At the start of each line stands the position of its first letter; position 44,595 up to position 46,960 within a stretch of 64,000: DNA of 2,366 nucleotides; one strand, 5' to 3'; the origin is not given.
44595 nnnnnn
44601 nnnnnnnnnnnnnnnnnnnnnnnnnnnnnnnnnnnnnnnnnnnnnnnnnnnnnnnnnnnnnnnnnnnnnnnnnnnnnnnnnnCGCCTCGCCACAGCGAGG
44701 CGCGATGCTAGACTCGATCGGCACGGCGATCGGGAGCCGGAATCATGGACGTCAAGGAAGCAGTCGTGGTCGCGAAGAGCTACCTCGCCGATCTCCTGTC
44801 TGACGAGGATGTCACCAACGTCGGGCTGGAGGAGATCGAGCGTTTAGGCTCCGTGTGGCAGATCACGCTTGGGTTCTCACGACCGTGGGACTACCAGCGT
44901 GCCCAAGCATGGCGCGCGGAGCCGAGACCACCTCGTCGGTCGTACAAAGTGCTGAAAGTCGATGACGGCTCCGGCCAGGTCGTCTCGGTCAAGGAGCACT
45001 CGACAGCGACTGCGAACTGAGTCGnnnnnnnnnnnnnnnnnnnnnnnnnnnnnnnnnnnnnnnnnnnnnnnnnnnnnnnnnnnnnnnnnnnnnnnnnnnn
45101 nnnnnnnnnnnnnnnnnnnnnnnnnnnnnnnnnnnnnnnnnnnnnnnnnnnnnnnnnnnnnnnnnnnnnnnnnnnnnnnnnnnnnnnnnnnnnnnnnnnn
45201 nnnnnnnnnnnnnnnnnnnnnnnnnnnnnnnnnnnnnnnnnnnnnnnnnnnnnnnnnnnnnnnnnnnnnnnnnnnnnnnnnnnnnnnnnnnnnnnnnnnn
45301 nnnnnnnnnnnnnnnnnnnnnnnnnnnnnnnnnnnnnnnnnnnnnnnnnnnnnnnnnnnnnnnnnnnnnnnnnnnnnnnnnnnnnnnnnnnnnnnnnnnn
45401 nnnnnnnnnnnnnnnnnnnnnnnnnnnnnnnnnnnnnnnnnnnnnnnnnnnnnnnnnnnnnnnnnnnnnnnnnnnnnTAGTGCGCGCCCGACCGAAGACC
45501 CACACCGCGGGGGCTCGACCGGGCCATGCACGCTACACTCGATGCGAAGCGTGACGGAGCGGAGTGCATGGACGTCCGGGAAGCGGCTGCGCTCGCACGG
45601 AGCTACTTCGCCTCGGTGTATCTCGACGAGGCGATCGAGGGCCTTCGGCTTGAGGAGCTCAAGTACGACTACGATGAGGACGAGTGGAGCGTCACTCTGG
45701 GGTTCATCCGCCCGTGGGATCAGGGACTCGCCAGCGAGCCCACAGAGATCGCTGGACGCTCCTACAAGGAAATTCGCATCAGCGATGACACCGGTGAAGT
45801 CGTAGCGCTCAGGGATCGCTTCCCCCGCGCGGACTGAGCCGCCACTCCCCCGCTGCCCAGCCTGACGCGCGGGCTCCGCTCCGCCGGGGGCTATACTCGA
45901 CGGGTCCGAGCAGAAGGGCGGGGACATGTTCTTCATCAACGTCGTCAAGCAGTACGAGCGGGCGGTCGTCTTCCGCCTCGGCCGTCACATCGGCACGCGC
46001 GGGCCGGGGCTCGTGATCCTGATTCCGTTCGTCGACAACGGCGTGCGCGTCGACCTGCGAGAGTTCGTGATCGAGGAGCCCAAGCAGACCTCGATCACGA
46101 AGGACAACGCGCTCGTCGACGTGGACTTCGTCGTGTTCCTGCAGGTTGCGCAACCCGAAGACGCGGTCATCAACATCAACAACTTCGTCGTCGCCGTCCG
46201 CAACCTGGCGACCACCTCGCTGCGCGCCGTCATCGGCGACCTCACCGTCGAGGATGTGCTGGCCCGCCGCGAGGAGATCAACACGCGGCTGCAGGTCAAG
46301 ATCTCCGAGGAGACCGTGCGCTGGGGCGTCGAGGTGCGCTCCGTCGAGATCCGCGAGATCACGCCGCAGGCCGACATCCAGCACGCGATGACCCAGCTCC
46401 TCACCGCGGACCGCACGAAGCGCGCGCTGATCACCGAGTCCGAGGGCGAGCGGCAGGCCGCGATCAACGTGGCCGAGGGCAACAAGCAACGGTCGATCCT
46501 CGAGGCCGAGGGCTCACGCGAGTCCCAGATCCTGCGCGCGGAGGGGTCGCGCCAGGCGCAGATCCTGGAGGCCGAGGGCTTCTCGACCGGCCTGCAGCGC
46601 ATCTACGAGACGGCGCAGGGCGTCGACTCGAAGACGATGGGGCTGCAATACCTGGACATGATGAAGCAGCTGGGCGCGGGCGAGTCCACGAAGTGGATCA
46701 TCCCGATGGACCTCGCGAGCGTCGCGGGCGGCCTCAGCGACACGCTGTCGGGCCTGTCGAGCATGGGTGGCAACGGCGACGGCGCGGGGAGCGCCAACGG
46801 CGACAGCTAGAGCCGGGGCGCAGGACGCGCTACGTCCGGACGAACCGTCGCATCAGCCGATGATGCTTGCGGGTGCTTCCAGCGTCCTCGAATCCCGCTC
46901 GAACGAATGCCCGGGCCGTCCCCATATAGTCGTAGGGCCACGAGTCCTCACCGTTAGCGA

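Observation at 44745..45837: PIN (VapC-like) nuclease flanked on both sides by paralogous ~90-aa proteins of unknown family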

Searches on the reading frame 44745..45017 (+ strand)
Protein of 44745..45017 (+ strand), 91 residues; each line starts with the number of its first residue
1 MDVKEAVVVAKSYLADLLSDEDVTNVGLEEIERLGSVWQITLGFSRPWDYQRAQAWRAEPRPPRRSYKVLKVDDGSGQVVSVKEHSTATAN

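Call 3: search_protein_families(library=pfam, proteins=[window:44745-45017:+], max_evalue=1)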
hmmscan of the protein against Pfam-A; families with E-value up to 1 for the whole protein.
seq(91 aa): 0 families

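Call 6: search_protein_families(library=ncbifam, proteins=[window:44745-45017:+], max_evalue=1)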
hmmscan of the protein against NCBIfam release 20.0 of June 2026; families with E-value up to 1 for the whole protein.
seq(91 aa): 0 families

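Call 7: search_protein_families(library=padloc, proteins=[window:44745-45017:+], max_evalue=1)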
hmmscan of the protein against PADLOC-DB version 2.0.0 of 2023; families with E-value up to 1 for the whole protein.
seq(91 aa): 0 families

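Call 10: find_homologous_proteins(query=window:44745-45017:+, max_evalue=0.01)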
Query seq(91 aa) (91 aa): 171 proteins with E <= 0.01 among 174 candidates; the best 120 are listed.
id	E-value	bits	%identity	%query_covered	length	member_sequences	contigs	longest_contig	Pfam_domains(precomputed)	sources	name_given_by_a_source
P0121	4.9e-53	194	100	100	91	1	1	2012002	-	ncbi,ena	-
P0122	2.5e-44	166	86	100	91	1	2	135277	-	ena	-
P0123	7.0e-42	158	80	100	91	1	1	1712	-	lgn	-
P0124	2.5e-41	157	83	100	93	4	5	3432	-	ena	-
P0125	4.0e-41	156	84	100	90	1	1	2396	-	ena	-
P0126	4.1e-39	150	81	100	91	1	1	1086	-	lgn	-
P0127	7.9e-34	133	70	98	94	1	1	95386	-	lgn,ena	-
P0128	1.2e-32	129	69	97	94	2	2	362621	-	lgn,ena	-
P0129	1.9e-21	93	53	100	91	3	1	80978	-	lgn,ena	-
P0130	4.7e-21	92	52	100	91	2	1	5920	-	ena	-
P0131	1.6e-20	90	52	99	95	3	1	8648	-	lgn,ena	-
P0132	5.8e-20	88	53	100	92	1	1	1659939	-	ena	-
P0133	1.2e-19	87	51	100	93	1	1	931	-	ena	-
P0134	1.5e-19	87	54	99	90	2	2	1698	-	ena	-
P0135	2.0e-19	87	52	93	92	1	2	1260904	-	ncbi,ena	-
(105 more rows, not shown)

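Call 18: predict_structure(alignment_id=A2)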
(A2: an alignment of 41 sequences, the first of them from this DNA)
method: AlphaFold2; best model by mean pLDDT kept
length: 91 residues; sequences in the alignment: 41
mean_pLDDT: 85.1   pTM: 0.75
mean pLDDT of the five models: 85.1, 84.9, 83.7, 83.4, 82.9
residues with pLDDT >= 90: 60; 70-90: 11; 50-70: 16; < 50: 4
segments of 3 or more residues with pLDDT < 50: 88-91
pLDDT, mean of each block of 10 residues (from residue 1): 97 95 92 97 87 56 82 97 69 29
secondary structure, 60 per line:
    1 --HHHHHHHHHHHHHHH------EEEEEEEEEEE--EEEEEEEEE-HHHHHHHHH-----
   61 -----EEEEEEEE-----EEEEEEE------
elements in order: H3-17 E24-34 E37-45 H47-55 E66-73 E79-85

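Call 25: fold_search(model_id=the predicted structure, library=pdb)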
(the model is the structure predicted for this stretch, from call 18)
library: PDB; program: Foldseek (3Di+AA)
matches with E <= 10: 704; with E <= 0.001: 0
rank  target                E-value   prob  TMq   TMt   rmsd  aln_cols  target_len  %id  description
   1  6w40_B                1.9e-02  0.99  0.43  0.36   5.8        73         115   15  An enumerative algorithm for de novo design of proteins with diverse pocket structures (released 2020-04-08)
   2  5kuy_G                2.7e-02  1.00  0.53  0.57   3.7        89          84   12  Influenza hemagglutinin H3 A/Hong Kong/1/1968 in complex with designed inhibitor protein HSB.2A (released 2017-06-14)
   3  5kuy_H                2.8e-02  1.00  0.51  0.53   3.3        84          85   14  Influenza hemagglutinin H3 A/Hong Kong/1/1968 in complex with designed inhibitor protein HSB.2A (released 2017-06-14)
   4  8ovx_P                3.0e-02  1.00  0.47  0.24   5.0        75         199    9  Cryo-EM structure of yeast CENP-OPQU+ bound to the CENP-A N-terminus (released 2023-08-09)
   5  8ow1_P                3.0e-02  0.96  0.45  0.18   9.8        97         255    6  Cryo-EM structure of the yeast Inner kinetochore bound to a CENP-A nucleosome. (released 2023-08-09)
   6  5tph_B                3.6e-02  0.99  0.48  0.38   4.0        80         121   14  Crystal structure of a de novo designed protein homodimer with curved beta-sheet (released 2017-01-25)
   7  9r0t_B                3.6e-02  0.99  0.45  0.40   4.0        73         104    8  De novo designed homodimeric NTF2-like protein with a hydrophobic pocket (released 2025-10-22)
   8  4r80_A                4.3e-02  1.00  0.57  0.67   3.4        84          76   12  Crystal Structure of a De Novo Designed Beta Sheet Protein, Cystatin Fold, Northeast Structural Genomics Consortium (N (released 2014-09-24)
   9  1omo_A                4.3e-02  0.80  0.39  0.13  11.9        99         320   12  alanine dehydrogenase dimer w/bound NAD (archaeal) (released 2004-07-06)
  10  3g8z                  4.5e-02  0.94  0.42  0.32   6.7        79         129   16  Crystal structure of protein of unknown function with cystatin-like fold (NP_639274.1) from Xanthomonas campestris at 1. (released 2009-02-24)
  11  6qlf_P                4.5e-02  0.92  0.45  0.19   9.9        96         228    6  Structure of inner kinetochore CCAN complex with mask1 (released 2019-10-02)
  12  1vll_A                4.5e-02  0.75  0.38  0.13  12.7        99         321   13  Crystal structure of alanine dehydrogenase (AF1665) from Archaeoglobus fulgidus at 2.80 A resolution (released 2004-09-21)
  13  3kkg                  4.8e-02  0.93  0.42  0.29   8.2        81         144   17  Crystal structure of Putative SnoaL-like polyketide cyclase (YP_509242.1) from Jannaschia Sp. CCS1 at 1.40 A resolution (released 2009-12-01)
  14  5u35_B                5.1e-02  0.99  0.50  0.39   3.7        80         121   14  Crystal structure of a de novo designed protein with curved beta-sheet (released 2017-01-25)
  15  9r17                  5.7e-02  0.99  0.45  0.40   3.1        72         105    8  De novo designed homodimeric NTF2-like protein with a hydrophobic pocket (released 2025-10-22)
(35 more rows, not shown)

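Call 27: find_related_loci(query=A2, collection=metagenome_contigs, flank=3000)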
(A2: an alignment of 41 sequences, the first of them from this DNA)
Query A2 (91 aa) in metagenome_contigs; peptide patterns used: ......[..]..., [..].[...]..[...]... (x = any residue, [..] = any of these).
600 stretches matched a pattern (row limit reached: there are more); 247 encode a relative of the query (tblastn E <= 1e-3); the best 80 are kept; 80 distinct loci.
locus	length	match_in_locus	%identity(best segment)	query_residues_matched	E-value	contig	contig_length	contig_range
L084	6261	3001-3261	49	1-87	3e-26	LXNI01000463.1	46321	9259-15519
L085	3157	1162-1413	55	1-84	3e-26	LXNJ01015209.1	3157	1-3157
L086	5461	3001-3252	51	1-85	2e-25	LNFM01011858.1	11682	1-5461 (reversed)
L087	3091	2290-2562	48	1-89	1e-24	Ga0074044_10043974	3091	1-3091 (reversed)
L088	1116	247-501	53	1-83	1e-23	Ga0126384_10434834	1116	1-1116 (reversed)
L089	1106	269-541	51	1-87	2e-23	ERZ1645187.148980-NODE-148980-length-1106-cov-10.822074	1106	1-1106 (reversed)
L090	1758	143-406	44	1-86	4e-23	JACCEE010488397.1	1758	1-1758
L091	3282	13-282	53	1-87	5e-23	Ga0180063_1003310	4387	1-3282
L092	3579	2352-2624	45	1-87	6e-23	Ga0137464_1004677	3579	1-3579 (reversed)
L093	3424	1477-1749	45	1-87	6e-23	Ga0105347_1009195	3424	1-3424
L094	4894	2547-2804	47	1-83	8e-23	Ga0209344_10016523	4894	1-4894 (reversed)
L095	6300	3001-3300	47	1-88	1e-22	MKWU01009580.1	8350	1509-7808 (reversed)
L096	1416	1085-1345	51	1-83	8e-23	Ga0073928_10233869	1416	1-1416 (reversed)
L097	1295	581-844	48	1-83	1e-22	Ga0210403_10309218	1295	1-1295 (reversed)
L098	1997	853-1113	47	1-85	1e-22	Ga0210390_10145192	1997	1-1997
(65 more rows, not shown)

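Call 35: find_encoding_contigs(protein=P0132, flank=5000, max_places=3)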
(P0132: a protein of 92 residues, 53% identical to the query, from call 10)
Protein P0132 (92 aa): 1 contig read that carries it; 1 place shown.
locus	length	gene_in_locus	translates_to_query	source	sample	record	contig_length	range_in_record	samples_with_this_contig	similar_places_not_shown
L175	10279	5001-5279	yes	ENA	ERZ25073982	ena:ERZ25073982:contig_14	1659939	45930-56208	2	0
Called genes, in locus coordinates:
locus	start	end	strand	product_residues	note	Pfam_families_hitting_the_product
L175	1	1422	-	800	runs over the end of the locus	PF13676:TIR_2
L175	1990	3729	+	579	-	PF20465:MmeI_hel, PF20473:MmeI_Mtase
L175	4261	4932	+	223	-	-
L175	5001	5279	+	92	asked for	-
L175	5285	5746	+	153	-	-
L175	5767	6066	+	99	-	PF10049:DUF2283 (weak)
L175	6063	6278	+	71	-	PF10049:DUF2283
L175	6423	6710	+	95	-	-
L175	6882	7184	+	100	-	-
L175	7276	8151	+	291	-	PF01145:Band_7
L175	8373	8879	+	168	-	-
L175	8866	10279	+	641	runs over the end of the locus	PF08450:SGL (faint), PF13449:Phytase-like (faint), PF24684:Vgb_lyase (faint), PF25021:TEN_NHL (weak), PF06739:SBBP (faint), PF23500:DUF7133 (faint), PF01436:NHL (weak), PF25021:TEN_NHL (weak), +2 more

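Call 43: search_protein_families(library=pfam, alignment_id=A2, max_evalue=1)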
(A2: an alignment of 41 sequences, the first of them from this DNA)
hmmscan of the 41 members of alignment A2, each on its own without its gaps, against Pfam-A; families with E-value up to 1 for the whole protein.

A. member 1, seq(91 aa): 0 families

B. families by the number of members that match (of 41 scanned): 8 families
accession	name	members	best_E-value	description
PF09345.15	SiaC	1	0.011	SiaC family regulatory phosphoprotein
PF14480.11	DNA_pol3_a_NI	1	0.033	DNA polymerase III polC-type N-terminus I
PF15567.11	Imm35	1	0.05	Immunity protein 35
PF15631.11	Imm-NTF2-2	1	0.062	NTF2 fold immunity protein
PF08547.18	CIA30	1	0.13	Complex I intermediate-associated protein 30 (CIA30)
PF25670.1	Phage_tail_C_2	1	0.15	Phage tail protein C-terminal domain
PF22832.1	PsaO_TMD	1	0.17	PsaO transmembrane domain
PF22669.2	Exo_endo_phos2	1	0.18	Endonuclease/Exonuclease/phosphatase family 2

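Call 49: search_protein_representatives(alignment_id=A2)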
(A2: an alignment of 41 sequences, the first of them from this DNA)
Query: 41 sequences, 93 profile positions. Proteins with E-value up to 0.001 (for the whole library): 2980; up to 1e-10: 1176; up to 1e-30: 11. The best 150 are listed.
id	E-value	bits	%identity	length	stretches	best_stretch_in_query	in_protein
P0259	4.8e-52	190.1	-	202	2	1-91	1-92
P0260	2.8e-44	165.2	-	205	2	1-91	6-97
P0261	7.4e-36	138.2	-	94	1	1-91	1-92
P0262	3.0e-34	133.1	-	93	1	1-92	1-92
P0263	4.4e-34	132.5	-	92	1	1-92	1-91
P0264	2.6e-32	126.9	-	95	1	1-92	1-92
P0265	3.1e-32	126.6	-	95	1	1-92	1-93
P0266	3.9e-32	126.3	-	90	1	1-90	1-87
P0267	5.9e-32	125.7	-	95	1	1-92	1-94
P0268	1.5e-31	124.4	-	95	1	1-91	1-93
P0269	8.5e-31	122.0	-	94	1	1-91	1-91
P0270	2.5e-29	117.3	-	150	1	1-89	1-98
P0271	2.5e-29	117.3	-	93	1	1-91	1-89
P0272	2.5e-29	117.3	-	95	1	1-89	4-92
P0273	4.3e-29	116.5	-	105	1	1-91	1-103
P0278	3.1e-28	113.8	-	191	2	1-90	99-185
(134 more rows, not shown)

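Call 63: find_encoding_contigs(protein=P0259, flank=3000, max_places=3)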
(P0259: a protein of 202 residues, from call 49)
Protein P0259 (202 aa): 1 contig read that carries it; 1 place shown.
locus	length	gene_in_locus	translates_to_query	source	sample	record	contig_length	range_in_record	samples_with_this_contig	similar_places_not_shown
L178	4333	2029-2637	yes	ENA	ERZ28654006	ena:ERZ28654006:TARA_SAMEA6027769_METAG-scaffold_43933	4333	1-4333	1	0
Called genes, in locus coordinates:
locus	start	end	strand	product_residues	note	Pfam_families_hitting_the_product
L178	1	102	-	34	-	?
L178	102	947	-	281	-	PF01678:DAP_epimerase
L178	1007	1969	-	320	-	PF01745:IPT (weak), PF01715:IPPT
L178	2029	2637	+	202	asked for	-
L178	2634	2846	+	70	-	-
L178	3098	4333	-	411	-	?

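Call 64: find_encoding_contigs(protein=P0278, flank=3000, max_places=3)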
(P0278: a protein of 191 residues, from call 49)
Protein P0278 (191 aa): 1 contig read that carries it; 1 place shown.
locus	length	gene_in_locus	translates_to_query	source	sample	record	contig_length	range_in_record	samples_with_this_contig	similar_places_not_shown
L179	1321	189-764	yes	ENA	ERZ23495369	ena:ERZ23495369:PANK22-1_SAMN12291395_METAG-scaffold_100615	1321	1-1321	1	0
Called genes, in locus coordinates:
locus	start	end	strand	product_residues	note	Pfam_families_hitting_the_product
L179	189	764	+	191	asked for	-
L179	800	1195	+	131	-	PF00903:Glyoxalase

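Call 68: search_protein_families(library=phrogs, proteins=[window:44745-45017:+], max_evalue=1)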
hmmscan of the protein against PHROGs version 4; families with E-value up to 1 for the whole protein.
seq(91 aa): 1 family
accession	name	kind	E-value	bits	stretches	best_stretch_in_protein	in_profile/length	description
phrog_18156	-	unknown function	0.025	15.8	1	5-32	51-78/81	-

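Call 69: fold_search(model_id=the predicted structure, library=viral)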
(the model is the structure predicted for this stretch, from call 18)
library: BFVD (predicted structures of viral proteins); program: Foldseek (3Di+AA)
matches with E <= 10: 1275; with E <= 0.001: 0
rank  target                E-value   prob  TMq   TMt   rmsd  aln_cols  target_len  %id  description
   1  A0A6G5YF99            2.6e-03  1.00  0.51  0.29   5.8        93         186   11  (no name in the UniProt tables at hand)
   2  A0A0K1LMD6            1.5e-02  1.00  0.53  0.56   4.1        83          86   14  Uncharacterized protein [Caulobacter phage Seuss]
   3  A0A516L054            1.7e-02  1.00  0.52  0.44   3.5        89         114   10  (no name in the UniProt tables at hand)
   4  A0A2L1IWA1            1.8e-02  1.00  0.45  0.33   4.2        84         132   12  Uncharacterized protein [Streptomyces phage Bing]
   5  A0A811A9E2            2.1e-02  1.00  0.50  0.34   4.6        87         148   17  (no name in the UniProt tables at hand)
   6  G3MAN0                2.6e-02  0.93  0.32  0.22   9.4        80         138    9  Gp489 [Bacillus phage G]
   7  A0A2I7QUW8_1          2.8e-02  0.80  0.35  0.08   6.6        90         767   16  (no name in the UniProt tables at hand)
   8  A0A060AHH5            3.7e-02  0.91  0.44  0.42   5.3        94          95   14  (no name in the UniProt tables at hand)
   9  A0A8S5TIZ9            4.0e-02  0.99  0.54  0.25   4.4        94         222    6  Uncharacterized protein [Myoviridae sp. ct9dX1]
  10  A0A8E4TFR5            4.0e-02  0.98  0.42  0.38   4.8        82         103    8  (no name in the UniProt tables at hand)
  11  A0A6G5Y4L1            4.0e-02  0.94  0.44  0.47   6.0        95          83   10  (no name in the UniProt tables at hand)
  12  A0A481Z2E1            4.2e-02  0.97  0.45  0.16   6.9        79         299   14  F-box-like family protein [Pithovirus LCPAC101]
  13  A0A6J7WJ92            4.5e-02  0.99  0.48  0.49   6.0        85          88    9  Uncharacterized protein [uncultured Caudovirales phage]
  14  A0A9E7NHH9            4.7e-02  0.98  0.53  0.47   3.9        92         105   15  Membrane protein [Gordonia phage Finkle]
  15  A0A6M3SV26            5.0e-02  1.00  0.59  0.53   2.9        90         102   12  (no name in the UniProt tables at hand)
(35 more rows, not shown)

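Call 70: search_solved_structures(query=A2, max_evalue=10)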
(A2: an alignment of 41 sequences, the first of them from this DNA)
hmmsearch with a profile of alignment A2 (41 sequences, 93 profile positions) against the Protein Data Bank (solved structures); distinct sequences matched with E-value up to 10: 1.
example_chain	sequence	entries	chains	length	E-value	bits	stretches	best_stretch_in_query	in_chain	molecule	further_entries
2ewo_A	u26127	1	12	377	0.49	13.7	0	7-34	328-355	Putative agmatine deiminase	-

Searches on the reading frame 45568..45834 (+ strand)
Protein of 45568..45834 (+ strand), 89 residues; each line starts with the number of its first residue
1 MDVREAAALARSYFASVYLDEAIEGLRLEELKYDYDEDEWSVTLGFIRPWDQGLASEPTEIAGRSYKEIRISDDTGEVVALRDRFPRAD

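Call 3: search_protein_families(library=pfam, proteins=[window:45568-45834:+], max_evalue=1)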
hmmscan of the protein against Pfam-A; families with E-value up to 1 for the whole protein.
seq(89 aa): 0 families

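Call 6: search_protein_families(library=ncbifam, proteins=[window:45568-45834:+], max_evalue=1)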
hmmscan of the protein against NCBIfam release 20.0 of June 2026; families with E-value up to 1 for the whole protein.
seq(89 aa): 0 families

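Call 7: search_protein_families(library=padloc, proteins=[window:45568-45834:+], max_evalue=1)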
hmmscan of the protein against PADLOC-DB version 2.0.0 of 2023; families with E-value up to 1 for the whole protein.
seq(89 aa): 0 families

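Call 31: find_homologous_proteins(query=window:45568-45834:+, max_evalue=0.01)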
Query seq(89 aa) (89 aa): 5 proteins with E <= 0.01 among 15 candidates.
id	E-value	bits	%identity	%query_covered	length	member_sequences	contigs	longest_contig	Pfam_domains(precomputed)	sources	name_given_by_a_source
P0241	4.1e-51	188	100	100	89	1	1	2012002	-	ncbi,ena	-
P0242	2.9e-41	157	84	100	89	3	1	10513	-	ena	-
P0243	3.8e-38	147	81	96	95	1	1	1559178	-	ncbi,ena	-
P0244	1.2e-37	145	82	96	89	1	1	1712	-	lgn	-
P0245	2.7e-35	138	78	100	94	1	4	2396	-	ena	-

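Call 68: search_protein_families(library=phrogs, proteins=[window:45568-45834:+], max_evalue=1)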
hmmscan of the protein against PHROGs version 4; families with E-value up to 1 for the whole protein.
seq(89 aa): 0 families

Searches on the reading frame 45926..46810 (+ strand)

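Call 62: search_protein_families(library=pfam, proteins=[window:45926-46810:+], max_evalue=0.00001)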
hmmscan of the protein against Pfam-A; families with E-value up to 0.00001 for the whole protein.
window:45926-46810:+ (294 aa): 1 family
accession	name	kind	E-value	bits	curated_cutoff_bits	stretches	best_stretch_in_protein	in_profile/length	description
PF01145.31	Band_7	-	2.1e-36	126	23.6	1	6-175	2-175/176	SPFH domain / Band 7 family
